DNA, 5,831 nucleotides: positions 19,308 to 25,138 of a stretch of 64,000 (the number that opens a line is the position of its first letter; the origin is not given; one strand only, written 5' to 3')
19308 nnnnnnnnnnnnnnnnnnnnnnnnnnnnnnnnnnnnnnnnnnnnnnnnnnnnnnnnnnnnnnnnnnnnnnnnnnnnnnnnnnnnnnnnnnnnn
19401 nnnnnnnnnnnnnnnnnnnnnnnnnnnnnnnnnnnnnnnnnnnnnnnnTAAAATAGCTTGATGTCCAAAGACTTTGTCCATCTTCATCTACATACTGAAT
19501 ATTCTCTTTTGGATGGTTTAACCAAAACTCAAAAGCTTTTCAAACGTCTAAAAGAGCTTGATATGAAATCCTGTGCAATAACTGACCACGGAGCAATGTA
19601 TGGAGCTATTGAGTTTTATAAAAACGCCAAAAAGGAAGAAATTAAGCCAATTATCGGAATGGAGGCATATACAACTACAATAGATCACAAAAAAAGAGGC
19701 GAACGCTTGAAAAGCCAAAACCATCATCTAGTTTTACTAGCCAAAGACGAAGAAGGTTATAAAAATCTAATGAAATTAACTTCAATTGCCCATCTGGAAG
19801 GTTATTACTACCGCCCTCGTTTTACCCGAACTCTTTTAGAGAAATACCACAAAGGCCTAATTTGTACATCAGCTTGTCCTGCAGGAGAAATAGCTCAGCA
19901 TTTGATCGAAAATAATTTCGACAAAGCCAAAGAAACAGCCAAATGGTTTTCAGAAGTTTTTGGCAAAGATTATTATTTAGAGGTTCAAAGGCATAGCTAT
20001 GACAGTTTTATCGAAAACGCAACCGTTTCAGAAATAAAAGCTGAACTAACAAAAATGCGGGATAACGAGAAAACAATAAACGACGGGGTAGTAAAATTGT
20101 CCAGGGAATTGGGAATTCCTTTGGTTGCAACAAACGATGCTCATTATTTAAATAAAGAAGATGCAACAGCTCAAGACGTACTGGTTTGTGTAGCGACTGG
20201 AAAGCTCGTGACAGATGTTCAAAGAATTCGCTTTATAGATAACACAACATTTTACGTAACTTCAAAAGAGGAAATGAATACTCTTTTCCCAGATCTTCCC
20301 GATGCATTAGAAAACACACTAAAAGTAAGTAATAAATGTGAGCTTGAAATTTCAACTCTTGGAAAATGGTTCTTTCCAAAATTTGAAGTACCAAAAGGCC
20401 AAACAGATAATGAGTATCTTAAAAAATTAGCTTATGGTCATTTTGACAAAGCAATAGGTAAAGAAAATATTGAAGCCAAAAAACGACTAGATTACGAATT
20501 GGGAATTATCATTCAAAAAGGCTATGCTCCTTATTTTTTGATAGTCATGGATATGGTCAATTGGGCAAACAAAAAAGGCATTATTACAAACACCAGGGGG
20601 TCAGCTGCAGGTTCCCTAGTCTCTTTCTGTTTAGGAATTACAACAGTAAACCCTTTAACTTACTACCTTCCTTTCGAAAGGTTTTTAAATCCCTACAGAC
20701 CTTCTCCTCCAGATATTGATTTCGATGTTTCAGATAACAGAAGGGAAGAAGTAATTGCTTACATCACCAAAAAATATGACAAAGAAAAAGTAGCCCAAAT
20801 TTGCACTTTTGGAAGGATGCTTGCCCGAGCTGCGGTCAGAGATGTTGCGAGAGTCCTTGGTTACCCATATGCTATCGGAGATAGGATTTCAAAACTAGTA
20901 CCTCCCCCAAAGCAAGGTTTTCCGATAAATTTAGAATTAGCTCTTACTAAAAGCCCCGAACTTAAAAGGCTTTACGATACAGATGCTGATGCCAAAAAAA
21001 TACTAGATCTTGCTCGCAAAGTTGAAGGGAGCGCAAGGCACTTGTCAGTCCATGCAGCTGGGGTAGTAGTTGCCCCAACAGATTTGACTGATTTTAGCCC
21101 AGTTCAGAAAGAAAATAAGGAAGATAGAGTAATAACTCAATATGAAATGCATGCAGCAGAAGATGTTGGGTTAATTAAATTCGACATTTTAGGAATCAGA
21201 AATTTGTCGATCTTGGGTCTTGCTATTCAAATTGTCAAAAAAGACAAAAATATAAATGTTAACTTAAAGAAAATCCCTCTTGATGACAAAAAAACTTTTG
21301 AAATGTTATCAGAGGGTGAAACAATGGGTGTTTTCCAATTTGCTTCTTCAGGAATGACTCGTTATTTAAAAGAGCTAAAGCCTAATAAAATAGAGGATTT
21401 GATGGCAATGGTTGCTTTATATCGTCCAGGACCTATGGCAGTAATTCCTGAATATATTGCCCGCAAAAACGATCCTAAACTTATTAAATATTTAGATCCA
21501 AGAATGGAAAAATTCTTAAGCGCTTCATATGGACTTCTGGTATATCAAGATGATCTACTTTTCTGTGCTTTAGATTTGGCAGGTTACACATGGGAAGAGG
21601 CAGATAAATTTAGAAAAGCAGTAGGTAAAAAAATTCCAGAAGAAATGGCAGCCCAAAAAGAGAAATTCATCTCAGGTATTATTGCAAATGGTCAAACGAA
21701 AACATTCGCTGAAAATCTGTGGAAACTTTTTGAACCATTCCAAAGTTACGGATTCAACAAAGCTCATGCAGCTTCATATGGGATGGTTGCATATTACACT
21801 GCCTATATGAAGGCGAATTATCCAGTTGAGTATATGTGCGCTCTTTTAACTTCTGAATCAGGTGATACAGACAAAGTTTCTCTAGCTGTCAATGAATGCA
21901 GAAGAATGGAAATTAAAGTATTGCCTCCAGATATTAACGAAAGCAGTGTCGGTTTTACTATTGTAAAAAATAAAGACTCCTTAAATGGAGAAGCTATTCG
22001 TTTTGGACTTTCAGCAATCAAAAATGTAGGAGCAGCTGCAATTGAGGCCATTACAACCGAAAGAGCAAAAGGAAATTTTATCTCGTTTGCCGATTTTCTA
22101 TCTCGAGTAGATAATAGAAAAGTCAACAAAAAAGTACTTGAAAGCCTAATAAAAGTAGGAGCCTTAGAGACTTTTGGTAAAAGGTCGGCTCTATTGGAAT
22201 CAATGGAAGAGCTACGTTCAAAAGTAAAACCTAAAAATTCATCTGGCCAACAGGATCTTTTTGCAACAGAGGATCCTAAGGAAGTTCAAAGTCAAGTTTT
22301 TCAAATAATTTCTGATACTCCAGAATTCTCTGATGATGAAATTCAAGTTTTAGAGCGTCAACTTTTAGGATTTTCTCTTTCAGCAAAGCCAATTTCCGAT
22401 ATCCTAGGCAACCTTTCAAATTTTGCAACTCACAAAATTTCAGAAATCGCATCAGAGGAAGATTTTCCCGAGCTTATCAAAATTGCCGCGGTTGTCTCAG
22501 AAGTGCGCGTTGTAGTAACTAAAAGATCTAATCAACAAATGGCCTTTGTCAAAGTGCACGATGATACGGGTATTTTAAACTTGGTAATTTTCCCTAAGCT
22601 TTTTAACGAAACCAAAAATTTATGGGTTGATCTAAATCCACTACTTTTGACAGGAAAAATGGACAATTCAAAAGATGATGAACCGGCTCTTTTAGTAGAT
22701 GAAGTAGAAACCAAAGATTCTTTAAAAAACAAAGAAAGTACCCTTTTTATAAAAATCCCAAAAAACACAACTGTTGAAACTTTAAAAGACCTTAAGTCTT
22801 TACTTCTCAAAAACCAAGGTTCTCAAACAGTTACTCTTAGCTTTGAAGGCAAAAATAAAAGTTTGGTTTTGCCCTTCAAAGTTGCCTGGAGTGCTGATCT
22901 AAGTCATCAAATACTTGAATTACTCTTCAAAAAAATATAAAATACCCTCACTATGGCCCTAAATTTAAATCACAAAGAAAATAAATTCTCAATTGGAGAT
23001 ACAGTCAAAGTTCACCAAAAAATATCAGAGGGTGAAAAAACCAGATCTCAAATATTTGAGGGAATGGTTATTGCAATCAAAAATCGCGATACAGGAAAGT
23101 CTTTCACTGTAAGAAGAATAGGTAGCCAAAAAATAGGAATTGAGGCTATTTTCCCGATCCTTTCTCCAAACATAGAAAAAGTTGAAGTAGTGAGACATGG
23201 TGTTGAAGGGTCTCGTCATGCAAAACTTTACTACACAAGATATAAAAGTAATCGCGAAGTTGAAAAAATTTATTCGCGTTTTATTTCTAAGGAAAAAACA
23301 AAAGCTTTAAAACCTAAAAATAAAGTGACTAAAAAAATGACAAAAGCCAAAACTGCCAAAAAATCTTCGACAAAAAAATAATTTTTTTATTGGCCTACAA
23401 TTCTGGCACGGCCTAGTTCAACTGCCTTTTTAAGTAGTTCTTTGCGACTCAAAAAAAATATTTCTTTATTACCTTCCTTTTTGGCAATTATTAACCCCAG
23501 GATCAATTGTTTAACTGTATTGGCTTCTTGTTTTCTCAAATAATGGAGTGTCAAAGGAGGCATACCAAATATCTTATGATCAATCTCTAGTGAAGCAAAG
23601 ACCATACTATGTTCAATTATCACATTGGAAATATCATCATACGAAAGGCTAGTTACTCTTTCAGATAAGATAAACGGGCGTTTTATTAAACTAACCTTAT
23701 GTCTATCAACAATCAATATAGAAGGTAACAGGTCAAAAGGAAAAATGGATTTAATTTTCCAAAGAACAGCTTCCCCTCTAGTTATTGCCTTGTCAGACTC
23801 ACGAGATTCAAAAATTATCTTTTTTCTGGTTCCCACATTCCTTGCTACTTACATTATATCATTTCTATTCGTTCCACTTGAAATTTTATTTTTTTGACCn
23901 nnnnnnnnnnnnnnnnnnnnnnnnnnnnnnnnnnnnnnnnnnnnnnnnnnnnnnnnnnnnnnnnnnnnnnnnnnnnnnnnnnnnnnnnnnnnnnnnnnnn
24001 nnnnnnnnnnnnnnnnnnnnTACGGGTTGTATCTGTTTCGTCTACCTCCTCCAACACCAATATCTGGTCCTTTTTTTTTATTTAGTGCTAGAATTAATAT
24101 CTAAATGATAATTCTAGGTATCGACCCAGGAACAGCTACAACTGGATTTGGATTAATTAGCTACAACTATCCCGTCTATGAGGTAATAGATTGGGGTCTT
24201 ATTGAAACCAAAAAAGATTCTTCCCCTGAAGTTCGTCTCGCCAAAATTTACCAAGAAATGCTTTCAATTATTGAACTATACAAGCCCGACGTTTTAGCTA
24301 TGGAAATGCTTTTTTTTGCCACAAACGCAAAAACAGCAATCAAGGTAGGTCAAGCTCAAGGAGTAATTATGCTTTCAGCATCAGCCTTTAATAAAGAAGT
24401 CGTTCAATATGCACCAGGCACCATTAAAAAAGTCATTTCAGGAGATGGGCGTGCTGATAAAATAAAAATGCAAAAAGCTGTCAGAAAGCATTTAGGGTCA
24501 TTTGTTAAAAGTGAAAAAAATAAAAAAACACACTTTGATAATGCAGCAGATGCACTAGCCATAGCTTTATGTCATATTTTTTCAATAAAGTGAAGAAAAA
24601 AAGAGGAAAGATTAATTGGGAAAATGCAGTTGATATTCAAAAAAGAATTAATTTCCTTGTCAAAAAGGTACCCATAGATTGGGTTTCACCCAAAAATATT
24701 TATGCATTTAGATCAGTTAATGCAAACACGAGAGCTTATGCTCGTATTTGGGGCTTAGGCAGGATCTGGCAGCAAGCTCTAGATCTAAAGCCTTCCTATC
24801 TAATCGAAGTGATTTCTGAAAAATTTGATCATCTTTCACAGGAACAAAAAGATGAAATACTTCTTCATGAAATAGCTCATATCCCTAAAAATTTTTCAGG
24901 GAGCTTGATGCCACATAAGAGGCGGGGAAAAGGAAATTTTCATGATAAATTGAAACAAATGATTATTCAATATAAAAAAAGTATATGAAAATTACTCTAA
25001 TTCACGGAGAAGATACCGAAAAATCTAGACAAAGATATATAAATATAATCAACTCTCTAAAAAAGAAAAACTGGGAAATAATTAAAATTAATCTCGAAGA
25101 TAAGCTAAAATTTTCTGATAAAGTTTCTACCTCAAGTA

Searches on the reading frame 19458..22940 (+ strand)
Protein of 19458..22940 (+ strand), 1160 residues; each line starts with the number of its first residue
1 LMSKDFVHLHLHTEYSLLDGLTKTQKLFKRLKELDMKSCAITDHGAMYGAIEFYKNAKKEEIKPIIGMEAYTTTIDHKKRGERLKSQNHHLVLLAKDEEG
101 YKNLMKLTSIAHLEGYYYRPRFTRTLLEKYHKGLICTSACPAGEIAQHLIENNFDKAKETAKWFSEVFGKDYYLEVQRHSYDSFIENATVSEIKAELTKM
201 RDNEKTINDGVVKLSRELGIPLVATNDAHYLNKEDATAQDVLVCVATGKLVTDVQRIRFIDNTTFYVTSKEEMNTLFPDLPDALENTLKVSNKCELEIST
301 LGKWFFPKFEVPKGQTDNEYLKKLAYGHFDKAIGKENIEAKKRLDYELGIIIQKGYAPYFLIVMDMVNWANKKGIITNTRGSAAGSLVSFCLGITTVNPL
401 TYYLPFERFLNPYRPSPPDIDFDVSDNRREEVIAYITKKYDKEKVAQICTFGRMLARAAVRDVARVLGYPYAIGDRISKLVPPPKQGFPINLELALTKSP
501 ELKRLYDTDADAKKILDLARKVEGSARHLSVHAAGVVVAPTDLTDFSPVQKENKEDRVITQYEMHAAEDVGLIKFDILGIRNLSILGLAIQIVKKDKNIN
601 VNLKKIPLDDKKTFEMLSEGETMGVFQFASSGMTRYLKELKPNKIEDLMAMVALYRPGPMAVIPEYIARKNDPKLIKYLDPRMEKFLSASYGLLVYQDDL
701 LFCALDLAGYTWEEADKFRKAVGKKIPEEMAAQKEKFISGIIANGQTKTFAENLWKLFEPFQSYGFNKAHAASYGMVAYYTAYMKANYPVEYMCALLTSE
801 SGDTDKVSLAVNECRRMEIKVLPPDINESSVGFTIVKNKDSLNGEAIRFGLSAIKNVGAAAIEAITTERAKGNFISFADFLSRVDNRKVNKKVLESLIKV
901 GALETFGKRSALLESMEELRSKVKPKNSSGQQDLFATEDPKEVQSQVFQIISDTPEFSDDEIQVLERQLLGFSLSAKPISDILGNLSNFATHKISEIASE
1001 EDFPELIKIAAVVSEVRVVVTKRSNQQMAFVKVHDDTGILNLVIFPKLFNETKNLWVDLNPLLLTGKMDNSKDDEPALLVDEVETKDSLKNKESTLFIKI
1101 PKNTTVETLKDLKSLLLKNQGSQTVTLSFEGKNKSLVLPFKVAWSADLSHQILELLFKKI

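Call 65: search_protein_families(library=pfam, proteins=[window:19458-22940:+], max_evalue=0.00001)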
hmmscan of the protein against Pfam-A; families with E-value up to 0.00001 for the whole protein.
window:19458-22940:+ (1160 aa): 5 families
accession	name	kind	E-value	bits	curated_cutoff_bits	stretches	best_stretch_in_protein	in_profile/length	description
PF07733.18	DNA_pol3_alpha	-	3.7e-93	312.3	23.9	1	319-579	1-260/260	Bacterial DNA polymerase III alpha NTPase domain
PF02811.25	PHP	-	8.5e-55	186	26.4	1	8-179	1-164/164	PHP domain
PF17657.6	DNA_pol3_finger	-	1.4e-53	181.1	22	1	582-745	1-166/166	Bacterial DNA polymerase III alpha subunit finger domain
PF14579.12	HHH_6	-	3.8e-29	101.2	25.6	1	819-909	2-87/90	Helix-hairpin-helix motif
PF01336.31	tRNA_anti-codon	-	1.6e-07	31.6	27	1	1008-1084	2-73/75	OB-fold nucleic acid binding domain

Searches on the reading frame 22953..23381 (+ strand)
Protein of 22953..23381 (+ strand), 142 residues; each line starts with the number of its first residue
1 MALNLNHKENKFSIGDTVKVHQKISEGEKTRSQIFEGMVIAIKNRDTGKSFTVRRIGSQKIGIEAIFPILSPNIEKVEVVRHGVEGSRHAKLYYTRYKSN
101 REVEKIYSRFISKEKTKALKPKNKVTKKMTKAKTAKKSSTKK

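Call 65: search_protein_families(library=pfam, proteins=[window:22953-23381:+], max_evalue=0.00001)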
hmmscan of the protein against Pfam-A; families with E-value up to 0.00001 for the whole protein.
window:22953-23381:+ (142 aa): 1 family
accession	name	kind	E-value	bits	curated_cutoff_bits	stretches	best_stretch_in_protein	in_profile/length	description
PF01245.26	Ribosomal_L19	-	6.5e-31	107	22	1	6-102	12-105/111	Ribosomal protein L19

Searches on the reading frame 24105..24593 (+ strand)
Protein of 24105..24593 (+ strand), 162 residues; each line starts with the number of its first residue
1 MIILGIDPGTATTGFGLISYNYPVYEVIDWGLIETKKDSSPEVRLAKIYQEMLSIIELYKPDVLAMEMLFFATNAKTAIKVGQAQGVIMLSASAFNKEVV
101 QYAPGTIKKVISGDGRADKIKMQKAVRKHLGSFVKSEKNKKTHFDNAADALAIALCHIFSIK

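Call 65: search_protein_families(library=pfam, proteins=[window:24105-24593:+], max_evalue=0.00001)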
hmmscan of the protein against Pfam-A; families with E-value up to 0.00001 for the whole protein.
window:24105-24593:+ (162 aa): 1 family
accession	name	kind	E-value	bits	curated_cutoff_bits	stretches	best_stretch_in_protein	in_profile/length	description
PF02075.23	RuvC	-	1.2e-35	123.1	22.2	1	3-157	1-148/148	Crossover junction endodeoxyribonuclease RuvC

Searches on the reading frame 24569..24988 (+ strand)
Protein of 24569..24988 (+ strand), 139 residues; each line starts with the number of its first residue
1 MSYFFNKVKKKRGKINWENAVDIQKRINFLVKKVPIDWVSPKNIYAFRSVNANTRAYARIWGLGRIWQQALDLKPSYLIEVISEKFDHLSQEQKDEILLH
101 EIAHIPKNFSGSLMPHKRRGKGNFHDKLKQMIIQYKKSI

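Call 65: search_protein_families(library=pfam, proteins=[window:24569-24988:+], max_evalue=0.00001)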
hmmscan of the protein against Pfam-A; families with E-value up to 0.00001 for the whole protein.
window:24569-24988:+ (139 aa): 1 family
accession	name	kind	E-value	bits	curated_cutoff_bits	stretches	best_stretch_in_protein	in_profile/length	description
PF18894.6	PhageMetallopep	-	7.2e-19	68.6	23.7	1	16-117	2-111/134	Putative phage metallopeptidase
